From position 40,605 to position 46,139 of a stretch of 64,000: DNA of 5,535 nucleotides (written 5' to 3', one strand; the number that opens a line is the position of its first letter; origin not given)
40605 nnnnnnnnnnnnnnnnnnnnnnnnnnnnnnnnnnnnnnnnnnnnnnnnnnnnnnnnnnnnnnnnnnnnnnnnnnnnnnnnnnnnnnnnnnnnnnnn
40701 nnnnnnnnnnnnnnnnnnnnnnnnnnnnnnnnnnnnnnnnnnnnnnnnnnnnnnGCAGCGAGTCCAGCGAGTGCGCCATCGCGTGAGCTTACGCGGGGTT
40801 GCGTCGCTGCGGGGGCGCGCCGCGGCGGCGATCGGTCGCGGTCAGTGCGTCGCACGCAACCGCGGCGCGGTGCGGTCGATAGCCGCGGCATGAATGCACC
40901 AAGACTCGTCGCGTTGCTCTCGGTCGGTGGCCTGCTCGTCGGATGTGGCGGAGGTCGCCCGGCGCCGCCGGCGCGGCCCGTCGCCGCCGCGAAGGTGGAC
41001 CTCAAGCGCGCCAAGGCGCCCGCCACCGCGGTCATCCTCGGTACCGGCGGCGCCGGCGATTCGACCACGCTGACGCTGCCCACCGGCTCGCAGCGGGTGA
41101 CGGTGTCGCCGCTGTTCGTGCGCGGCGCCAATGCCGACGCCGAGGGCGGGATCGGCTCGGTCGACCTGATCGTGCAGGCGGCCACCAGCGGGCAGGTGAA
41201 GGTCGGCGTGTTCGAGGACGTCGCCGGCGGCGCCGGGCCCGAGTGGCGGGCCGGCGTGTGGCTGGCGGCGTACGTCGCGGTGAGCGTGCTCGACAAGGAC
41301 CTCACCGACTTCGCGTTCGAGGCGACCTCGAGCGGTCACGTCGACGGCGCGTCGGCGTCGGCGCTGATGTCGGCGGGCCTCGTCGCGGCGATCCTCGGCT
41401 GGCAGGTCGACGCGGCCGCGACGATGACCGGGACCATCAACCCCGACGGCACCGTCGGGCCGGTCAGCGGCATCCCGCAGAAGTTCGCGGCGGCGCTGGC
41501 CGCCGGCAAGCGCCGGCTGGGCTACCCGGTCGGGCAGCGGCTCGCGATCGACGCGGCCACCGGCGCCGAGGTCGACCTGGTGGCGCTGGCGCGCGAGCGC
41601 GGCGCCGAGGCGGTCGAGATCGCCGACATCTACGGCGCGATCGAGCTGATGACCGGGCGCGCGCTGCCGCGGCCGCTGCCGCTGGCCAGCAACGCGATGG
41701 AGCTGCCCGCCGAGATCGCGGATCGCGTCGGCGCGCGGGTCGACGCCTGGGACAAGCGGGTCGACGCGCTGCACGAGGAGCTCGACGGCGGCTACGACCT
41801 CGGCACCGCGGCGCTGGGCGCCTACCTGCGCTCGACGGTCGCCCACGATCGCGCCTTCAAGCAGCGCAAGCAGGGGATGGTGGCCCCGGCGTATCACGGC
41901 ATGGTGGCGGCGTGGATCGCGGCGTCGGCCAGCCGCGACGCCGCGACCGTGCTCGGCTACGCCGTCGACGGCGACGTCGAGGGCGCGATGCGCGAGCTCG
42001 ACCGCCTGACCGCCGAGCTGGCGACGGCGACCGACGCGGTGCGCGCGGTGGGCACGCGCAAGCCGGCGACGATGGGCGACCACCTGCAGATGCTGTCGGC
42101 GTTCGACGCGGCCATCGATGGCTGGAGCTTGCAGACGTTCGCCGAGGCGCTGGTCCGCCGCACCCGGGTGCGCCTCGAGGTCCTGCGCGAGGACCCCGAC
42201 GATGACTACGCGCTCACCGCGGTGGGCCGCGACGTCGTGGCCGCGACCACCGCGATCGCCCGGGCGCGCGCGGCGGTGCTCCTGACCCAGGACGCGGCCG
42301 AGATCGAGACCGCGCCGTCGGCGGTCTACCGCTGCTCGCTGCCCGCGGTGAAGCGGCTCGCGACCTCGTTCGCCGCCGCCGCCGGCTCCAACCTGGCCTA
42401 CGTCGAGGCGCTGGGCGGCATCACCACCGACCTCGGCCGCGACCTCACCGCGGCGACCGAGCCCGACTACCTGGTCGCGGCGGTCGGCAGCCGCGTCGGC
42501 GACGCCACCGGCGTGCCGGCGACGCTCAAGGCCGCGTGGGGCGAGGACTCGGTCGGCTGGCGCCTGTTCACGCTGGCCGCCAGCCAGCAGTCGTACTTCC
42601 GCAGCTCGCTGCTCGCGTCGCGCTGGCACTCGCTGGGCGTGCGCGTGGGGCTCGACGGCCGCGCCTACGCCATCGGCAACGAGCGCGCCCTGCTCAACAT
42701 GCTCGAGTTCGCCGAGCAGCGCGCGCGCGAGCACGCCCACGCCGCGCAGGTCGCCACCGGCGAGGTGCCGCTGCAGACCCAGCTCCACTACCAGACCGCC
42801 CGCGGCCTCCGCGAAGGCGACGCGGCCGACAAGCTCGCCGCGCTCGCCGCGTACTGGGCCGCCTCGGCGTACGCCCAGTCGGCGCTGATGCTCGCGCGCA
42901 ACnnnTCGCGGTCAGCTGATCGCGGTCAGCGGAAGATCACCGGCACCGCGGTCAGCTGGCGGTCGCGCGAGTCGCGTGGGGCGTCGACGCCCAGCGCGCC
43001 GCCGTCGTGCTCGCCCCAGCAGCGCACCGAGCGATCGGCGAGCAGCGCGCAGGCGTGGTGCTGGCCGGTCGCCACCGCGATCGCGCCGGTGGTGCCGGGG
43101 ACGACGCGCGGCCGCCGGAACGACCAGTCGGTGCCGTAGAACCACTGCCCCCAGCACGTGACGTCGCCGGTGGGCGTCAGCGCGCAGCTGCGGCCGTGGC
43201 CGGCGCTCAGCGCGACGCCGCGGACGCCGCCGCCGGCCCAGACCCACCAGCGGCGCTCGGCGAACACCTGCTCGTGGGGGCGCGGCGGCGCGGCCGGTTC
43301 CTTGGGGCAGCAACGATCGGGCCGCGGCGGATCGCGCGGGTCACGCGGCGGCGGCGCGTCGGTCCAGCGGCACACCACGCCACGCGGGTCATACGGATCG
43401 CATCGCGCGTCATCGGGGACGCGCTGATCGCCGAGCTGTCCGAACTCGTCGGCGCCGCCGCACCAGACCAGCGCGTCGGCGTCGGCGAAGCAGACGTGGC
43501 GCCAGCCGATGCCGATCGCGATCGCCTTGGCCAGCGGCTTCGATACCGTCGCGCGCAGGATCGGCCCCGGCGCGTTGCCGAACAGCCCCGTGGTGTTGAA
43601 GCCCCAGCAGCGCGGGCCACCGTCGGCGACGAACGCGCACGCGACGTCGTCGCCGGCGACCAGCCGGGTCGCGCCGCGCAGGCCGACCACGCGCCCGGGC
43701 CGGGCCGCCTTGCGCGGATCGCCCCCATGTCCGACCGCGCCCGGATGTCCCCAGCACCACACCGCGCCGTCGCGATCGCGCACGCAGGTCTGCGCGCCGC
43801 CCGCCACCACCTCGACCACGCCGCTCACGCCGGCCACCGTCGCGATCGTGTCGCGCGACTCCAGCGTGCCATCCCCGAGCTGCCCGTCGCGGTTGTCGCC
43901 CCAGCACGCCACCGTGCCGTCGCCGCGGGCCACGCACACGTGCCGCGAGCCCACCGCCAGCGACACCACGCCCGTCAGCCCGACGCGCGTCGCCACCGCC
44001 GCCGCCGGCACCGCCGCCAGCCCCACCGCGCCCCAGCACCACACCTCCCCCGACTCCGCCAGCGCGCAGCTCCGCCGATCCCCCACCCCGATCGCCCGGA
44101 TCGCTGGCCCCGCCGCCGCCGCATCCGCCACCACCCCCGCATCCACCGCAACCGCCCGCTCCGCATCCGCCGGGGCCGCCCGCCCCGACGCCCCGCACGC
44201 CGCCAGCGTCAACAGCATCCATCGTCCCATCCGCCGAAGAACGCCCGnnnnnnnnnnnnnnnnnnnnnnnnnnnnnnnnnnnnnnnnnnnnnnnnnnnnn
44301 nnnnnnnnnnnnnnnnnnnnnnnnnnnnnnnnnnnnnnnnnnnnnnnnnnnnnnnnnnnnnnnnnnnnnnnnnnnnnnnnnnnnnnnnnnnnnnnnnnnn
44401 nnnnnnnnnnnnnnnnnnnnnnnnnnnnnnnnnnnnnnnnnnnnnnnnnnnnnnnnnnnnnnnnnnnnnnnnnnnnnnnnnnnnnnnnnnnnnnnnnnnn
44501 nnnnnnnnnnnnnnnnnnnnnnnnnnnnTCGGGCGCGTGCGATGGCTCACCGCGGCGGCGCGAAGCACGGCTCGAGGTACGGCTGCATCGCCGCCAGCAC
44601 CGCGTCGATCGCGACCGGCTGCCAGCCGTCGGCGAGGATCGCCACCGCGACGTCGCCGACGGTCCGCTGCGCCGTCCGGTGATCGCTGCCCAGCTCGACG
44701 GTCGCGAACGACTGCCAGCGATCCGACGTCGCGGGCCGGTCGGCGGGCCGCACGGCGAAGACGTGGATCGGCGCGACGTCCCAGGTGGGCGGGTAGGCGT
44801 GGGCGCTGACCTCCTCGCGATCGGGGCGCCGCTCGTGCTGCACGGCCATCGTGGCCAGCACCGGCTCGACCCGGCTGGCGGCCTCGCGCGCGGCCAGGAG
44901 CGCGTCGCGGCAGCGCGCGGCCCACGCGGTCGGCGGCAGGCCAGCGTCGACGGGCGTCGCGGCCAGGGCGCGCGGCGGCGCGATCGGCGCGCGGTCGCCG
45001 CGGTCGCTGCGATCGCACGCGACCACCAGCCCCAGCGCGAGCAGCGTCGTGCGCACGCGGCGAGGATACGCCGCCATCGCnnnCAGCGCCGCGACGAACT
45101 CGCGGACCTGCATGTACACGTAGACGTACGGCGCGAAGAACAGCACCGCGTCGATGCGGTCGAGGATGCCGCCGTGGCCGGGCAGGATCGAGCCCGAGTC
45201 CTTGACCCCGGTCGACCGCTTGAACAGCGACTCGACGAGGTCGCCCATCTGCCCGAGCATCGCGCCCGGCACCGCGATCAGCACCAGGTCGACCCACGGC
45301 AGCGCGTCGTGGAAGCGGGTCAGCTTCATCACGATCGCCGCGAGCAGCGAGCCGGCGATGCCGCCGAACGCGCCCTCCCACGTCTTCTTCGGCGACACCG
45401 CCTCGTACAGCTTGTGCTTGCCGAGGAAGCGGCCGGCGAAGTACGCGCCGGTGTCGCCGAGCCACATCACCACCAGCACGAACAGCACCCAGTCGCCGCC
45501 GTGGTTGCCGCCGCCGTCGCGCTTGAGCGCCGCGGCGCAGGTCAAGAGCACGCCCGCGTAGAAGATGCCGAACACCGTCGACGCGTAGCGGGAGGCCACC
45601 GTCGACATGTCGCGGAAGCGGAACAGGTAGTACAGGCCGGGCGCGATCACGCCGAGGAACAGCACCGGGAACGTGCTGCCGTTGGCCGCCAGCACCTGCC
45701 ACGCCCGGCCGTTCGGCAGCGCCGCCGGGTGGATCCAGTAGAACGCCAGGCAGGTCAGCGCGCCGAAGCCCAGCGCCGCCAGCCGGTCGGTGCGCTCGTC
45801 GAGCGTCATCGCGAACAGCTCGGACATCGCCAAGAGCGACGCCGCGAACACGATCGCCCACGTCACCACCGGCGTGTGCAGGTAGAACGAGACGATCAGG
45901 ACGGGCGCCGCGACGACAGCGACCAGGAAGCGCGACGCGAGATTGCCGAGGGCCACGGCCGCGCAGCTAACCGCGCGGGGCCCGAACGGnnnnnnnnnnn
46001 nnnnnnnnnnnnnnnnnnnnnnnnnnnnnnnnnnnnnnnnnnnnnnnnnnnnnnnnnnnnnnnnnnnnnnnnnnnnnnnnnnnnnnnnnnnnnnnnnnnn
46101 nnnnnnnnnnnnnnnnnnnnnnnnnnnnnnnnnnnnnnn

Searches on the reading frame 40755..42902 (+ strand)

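Call 29: search_protein_families(library=ncbifam, proteins=[window:40755-42902:+], max_evalue=0.00001)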
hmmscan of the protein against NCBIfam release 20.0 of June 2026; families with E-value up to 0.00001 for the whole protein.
window:40755-42902:+ (716 aa): 2 families
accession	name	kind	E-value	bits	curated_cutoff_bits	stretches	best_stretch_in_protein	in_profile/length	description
TIGR02902.1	spore_lonB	equivalog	5.2e-08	31.9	723.3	1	185-261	428-504/531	ATP-dependent protease LonB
TIGR02903.1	spore_lon_C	equivalog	2.3e-06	26.4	678.8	1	141-255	470-582/615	Lon family ATP-dependent protease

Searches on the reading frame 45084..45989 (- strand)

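Call 29: search_protein_families(library=ncbifam, proteins=[window:45084-45989:-], max_evalue=0.00001)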
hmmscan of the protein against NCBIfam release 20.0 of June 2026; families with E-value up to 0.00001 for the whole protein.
window:45084-45989:- (302 aa): 1 family
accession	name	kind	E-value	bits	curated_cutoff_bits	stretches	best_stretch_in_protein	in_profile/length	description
NF008635.0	PRK11624.1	equivalog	2.5e-34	119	385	1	17-286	2-271/285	phosphatidate cytidylyltransferase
